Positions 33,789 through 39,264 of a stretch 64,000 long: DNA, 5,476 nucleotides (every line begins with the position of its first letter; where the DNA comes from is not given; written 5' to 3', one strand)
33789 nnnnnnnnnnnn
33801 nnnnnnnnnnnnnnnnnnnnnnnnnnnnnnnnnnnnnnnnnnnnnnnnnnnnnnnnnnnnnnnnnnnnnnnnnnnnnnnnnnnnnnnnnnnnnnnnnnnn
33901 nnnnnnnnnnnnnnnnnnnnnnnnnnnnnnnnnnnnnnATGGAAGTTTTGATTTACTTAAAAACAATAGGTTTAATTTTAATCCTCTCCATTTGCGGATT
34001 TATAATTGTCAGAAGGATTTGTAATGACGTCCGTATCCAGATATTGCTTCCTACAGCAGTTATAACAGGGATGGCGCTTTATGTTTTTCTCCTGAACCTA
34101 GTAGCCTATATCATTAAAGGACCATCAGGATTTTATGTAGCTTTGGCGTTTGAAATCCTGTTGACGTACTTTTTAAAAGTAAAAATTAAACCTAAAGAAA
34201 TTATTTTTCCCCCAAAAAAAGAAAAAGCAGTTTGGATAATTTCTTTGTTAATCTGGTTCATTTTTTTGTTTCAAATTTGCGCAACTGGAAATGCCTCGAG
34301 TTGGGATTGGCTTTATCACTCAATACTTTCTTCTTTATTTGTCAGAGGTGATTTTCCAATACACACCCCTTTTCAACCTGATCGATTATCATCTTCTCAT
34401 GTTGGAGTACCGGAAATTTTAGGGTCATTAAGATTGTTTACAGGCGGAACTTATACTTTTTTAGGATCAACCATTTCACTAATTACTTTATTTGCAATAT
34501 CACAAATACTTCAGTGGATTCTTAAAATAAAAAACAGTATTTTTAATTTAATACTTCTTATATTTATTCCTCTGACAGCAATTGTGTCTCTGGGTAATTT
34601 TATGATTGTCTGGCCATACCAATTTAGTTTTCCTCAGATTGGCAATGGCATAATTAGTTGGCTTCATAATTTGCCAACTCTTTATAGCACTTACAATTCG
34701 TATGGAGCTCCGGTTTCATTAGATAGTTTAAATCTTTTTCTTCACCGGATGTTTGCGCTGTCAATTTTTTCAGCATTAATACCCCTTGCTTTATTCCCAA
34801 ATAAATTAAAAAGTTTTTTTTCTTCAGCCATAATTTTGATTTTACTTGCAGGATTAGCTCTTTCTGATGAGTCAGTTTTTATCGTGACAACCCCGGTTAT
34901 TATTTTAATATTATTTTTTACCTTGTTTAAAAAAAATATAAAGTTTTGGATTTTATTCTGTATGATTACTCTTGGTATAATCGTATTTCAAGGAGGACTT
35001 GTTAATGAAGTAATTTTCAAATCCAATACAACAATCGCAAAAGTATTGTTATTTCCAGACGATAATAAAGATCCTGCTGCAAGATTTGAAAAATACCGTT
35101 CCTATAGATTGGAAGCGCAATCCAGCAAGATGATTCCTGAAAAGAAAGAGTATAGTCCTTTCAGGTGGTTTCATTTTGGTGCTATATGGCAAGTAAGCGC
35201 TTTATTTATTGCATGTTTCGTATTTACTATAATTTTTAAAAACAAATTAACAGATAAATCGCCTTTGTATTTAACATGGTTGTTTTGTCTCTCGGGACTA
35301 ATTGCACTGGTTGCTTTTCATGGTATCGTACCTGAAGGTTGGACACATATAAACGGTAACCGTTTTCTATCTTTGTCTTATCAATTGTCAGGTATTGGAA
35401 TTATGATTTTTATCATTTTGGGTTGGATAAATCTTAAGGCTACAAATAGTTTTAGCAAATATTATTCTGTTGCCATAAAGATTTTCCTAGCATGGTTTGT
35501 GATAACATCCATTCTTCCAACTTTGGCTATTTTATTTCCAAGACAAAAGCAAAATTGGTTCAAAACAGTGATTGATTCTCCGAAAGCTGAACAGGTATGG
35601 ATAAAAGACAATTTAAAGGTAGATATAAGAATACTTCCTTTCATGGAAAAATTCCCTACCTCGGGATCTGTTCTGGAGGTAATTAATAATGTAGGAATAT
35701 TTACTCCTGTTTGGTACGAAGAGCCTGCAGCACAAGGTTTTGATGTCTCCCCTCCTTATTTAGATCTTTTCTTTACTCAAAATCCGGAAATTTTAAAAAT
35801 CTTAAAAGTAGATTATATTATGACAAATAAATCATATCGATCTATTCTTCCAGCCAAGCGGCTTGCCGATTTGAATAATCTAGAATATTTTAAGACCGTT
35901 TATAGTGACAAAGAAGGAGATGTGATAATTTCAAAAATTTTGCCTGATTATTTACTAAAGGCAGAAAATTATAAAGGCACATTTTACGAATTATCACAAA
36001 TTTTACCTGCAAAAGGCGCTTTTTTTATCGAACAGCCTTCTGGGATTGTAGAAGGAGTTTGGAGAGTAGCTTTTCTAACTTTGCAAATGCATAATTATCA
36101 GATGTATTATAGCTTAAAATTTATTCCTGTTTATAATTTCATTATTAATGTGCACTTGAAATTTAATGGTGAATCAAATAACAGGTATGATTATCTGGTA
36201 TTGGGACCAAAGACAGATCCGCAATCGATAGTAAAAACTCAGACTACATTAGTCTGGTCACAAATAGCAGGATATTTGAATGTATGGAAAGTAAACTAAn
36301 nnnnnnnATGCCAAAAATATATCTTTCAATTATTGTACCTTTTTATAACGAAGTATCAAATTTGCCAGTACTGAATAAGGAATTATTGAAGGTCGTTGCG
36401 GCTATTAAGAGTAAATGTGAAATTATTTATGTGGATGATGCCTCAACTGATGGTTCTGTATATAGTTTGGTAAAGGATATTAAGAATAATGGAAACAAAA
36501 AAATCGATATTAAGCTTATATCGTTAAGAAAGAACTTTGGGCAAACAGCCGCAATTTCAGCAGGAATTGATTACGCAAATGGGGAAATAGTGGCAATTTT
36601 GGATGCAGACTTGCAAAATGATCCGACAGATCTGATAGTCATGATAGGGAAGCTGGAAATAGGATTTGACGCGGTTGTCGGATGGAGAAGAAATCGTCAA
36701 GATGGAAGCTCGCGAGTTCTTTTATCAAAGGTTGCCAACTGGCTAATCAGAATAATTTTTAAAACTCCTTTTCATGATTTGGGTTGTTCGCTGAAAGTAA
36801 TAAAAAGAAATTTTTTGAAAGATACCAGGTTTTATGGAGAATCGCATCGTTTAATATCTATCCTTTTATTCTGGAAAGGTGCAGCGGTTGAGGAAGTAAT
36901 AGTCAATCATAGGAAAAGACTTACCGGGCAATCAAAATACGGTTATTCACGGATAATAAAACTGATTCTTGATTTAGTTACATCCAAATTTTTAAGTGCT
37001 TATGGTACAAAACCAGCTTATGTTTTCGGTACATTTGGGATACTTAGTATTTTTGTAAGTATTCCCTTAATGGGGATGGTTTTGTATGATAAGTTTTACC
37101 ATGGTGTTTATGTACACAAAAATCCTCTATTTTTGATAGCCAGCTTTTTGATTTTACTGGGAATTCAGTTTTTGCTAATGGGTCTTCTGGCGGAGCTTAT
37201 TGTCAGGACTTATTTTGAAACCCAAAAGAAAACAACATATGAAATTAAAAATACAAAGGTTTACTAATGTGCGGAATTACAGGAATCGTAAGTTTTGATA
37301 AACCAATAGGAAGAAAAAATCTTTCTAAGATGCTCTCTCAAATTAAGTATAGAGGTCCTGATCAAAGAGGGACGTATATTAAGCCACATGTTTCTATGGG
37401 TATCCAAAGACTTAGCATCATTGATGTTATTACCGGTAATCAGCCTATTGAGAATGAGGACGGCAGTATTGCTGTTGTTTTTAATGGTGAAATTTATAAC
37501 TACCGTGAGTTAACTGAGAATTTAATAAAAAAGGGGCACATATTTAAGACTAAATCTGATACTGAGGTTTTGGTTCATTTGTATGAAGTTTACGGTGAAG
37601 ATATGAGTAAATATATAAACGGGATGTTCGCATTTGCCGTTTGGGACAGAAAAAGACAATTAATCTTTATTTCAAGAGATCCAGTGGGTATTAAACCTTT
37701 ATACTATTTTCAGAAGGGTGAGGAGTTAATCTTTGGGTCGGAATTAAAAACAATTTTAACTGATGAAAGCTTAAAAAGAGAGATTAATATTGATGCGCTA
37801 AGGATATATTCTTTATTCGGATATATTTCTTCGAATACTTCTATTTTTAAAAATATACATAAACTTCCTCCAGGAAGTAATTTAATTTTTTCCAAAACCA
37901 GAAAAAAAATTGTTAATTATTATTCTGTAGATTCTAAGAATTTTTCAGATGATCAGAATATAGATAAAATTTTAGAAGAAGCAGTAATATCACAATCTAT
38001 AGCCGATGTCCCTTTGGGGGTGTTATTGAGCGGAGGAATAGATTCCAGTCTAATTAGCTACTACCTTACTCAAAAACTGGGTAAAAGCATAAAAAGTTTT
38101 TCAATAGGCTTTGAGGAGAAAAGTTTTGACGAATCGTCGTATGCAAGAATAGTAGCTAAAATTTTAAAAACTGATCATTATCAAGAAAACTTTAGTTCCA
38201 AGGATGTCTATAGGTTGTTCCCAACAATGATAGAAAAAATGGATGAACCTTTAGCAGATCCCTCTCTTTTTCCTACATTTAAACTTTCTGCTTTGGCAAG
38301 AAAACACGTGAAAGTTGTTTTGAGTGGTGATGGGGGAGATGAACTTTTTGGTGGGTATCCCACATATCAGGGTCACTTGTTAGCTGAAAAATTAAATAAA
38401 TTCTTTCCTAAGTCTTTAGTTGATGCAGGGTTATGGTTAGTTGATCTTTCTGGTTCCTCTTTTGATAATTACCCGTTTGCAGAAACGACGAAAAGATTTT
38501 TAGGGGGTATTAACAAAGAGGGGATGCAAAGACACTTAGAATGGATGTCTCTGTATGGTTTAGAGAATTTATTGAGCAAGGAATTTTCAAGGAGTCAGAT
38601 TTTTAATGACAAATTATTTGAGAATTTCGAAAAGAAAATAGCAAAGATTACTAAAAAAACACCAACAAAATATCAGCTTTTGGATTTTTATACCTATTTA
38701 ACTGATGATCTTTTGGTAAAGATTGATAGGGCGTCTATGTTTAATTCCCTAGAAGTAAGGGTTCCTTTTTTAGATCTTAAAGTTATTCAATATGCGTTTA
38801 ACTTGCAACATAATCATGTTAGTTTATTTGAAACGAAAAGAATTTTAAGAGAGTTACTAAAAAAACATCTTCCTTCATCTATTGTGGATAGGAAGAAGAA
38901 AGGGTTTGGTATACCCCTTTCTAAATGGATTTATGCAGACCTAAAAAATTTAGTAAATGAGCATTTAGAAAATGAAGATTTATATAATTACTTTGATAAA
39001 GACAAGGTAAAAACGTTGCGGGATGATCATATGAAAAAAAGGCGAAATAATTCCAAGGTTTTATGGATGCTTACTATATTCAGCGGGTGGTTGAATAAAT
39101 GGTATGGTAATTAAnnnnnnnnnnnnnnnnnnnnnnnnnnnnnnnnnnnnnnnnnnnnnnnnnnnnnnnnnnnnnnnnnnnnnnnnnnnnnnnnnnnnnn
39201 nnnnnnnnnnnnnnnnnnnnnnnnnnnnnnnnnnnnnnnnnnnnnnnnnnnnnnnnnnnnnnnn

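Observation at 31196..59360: Four-member family of AftD/DUF3367-like giant membrane proteins with a shared C-terminal '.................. + TM helix' signature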

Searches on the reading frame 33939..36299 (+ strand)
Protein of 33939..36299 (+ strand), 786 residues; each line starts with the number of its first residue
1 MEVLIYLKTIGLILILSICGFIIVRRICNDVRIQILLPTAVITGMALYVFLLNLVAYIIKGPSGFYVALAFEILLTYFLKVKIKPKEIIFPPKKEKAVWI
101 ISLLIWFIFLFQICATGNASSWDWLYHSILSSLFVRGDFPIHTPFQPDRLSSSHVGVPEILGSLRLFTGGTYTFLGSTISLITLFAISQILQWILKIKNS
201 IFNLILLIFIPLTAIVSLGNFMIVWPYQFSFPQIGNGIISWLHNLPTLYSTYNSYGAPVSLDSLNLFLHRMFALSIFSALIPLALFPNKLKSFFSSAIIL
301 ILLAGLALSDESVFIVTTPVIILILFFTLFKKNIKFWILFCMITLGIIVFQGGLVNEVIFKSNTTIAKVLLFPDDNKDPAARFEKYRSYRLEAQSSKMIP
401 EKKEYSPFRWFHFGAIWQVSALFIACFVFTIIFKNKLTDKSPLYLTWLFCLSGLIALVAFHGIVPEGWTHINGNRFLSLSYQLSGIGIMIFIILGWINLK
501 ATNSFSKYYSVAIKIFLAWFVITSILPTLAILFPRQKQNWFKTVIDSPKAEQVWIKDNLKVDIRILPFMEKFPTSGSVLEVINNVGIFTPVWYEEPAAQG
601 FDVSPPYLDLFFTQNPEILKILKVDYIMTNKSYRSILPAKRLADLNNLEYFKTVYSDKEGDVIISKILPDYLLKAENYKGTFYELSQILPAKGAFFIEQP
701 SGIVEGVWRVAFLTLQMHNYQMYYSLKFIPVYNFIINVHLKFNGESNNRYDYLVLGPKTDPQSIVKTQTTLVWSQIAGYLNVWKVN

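Call 4: search_protein_families(library=pfam, proteins=[window:33939-36299:+], max_evalue=0.01)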
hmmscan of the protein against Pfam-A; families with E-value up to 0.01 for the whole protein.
window:33939-36299:+ (786 aa): 0 families

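Call 6: search_protein_families(library=ncbifam, proteins=[window:33939-36299:+], max_evalue=10)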
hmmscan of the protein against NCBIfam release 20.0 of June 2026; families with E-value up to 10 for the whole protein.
window:33939-36299:+ (786 aa): 0 families

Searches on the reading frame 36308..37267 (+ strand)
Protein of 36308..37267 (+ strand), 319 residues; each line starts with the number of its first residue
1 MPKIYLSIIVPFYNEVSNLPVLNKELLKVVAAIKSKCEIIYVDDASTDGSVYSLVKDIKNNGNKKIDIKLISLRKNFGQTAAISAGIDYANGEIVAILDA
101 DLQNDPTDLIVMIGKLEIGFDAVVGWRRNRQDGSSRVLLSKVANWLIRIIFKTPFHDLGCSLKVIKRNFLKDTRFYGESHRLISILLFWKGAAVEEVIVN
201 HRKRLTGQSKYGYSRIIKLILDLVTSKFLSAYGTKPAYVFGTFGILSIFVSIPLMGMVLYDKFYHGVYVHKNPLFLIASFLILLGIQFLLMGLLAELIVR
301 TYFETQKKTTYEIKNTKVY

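Call 28: search_protein_families(library=pfam, proteins=[window:36308-37267:+], max_evalue=0.001)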
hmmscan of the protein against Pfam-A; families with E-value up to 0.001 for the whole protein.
window:36308-37267:+ (319 aa): 2 families
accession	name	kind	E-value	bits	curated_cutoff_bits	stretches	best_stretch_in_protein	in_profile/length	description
PF00535.33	Glycos_transf_2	-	3e-27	96.1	23.3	1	7-145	1-132/168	Glycosyl transferase family 2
PF10111.15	Glyco_tranf_2_2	-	3.2e-05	24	27.3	1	7-102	1-92/276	Glycosyltransferase like family 2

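Call 52: search_protein_families(library=ncbifam, proteins=[window:36308-37267:+], max_evalue=0.001)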
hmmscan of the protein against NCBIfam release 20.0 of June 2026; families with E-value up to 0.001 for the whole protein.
window:36308-37267:+ (319 aa): 15 families
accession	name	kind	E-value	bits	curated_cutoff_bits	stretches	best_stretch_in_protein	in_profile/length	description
NF007986.1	PRK10714.1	equivalog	2.3e-46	158.2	529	1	6-314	8-309/316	undecaprenyl-phosphate 4-deoxy-4-formamido-L-arabinose transferase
NF047588.1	GlcsyltransPgfSStrep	equivalog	2.3e-35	122.3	500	1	6-318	3-307/308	glycosyltransferase PgfS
TIGR04182.1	glyco_TIGR04182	equivalog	8.5e-17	61.5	325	1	8-307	4-291/293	S-layer glycoprotein N-glycosyltransferase AglJ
NF041875.1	EPS_EpsD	equivalog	8.2e-11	41.9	370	1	6-107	1-95/325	exopolysaccharide biosynthesis glycosyltransferase EpsD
TIGR03937.1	PgaC_IcaA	equivalog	3.9e-10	39.3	422.3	1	6-130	47-166/407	poly-beta-1,6-N-acetyl-D-glucosamine synthase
NF058614.1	PPMAGASynPpgS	equivalog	1.3e-09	37.8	370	1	8-153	4-134/226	polyprenyl-phospho-N-acetylgalactosaminyl synthase PpgS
NF007482.0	PRK10073.1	equivalog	1.3e-09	37.5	423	1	5-106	7-100/334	glycosyltransferase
TIGR03965.1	mycofact_glyco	equivalog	1.5e-09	37.2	280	1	7-118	77-181/467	mycofactocin biosynthesis glycosyltransferase MftF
TIGR04283.1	glyco_like_mftF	equivalog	1.7e-08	34.4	182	1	6-117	1-97/221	TIGR04283 family arsenosugar biosynthesis glycosyltransferase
NF038302.1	EPS_HpsE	equivalog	9.2e-08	31.4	300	1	6-103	3-98/307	hormogonium polysaccharide biosynthesis glycosyltransferase HpsE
NF047683.1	TeichurnBiosyTuaG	equivalog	1.3e-07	31.6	400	1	6-105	8-100/252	teichuronic acid biosynthesis protein TuaG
NF050050.1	ProtGlycPglI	equivalog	6.1e-07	29.1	500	1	5-140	3-132/306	GalNAc(5)-diNAcBac-PP-undecaprenol beta-1,3-glucosyltransferase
NF053739.1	GlytfEpsEBac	equivalog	4.6e-05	22.5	450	1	7-101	4-92/265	glycosyltransferase EpsE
NF050819.1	PolSacchBiosHfsG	equivalog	0.00024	20.4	500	1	5-111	13-111/302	polysaccharide biosynthesis protein HfsG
TIGR04242.1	nodulat_NodC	equivalog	0.00041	19.4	550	1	7-106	51-146/395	chitooligosaccharide synthase NodC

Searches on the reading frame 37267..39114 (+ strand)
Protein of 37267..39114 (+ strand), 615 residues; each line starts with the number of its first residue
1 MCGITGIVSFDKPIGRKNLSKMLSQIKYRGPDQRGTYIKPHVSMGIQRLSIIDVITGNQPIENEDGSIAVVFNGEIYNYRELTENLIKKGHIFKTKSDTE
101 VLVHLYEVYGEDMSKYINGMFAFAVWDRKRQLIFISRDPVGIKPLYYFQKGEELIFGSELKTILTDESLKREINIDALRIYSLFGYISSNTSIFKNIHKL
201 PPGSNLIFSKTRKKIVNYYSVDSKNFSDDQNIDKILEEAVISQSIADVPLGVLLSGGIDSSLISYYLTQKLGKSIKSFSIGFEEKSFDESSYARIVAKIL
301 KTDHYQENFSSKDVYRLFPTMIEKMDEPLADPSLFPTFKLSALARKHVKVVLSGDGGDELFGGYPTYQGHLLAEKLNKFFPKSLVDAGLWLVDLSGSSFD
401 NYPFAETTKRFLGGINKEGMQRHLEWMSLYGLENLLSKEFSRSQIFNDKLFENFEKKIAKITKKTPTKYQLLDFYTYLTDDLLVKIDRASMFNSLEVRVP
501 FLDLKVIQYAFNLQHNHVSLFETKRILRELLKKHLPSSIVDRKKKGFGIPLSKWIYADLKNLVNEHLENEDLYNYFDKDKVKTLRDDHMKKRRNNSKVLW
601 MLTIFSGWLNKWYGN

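Call 4: search_protein_families(library=pfam, proteins=[window:37267-39114:+], max_evalue=0.01)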
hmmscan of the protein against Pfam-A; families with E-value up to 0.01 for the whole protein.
window:37267-39114:+ (615 aa): 6 families
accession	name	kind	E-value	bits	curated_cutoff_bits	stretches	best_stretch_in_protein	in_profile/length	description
PF00733.27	Asn_synthase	-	1.7e-88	298.1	21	1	232-609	2-353/354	Asparagine synthase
PF13537.11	GATase_7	-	1.5e-45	154.6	25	1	47-164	2-122/123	Glutamine amidotransferase domain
PF13522.11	GATase_6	-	1.9e-37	128.6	27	1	31-159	1-130/130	Glutamine amidotransferase domain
PF02540.23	NAD_synthase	-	0.00036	20.2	21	1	231-370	4-143/242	NAD synthase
PF18237.6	Tk-SP_N-pro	-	0.0057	17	26.5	0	92-116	28-51/67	Tk-SP N-propeptide domain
PF06508.19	QueC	-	0.0062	16.5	22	0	252-305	4-56/210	Queuosine biosynthesis protein QueC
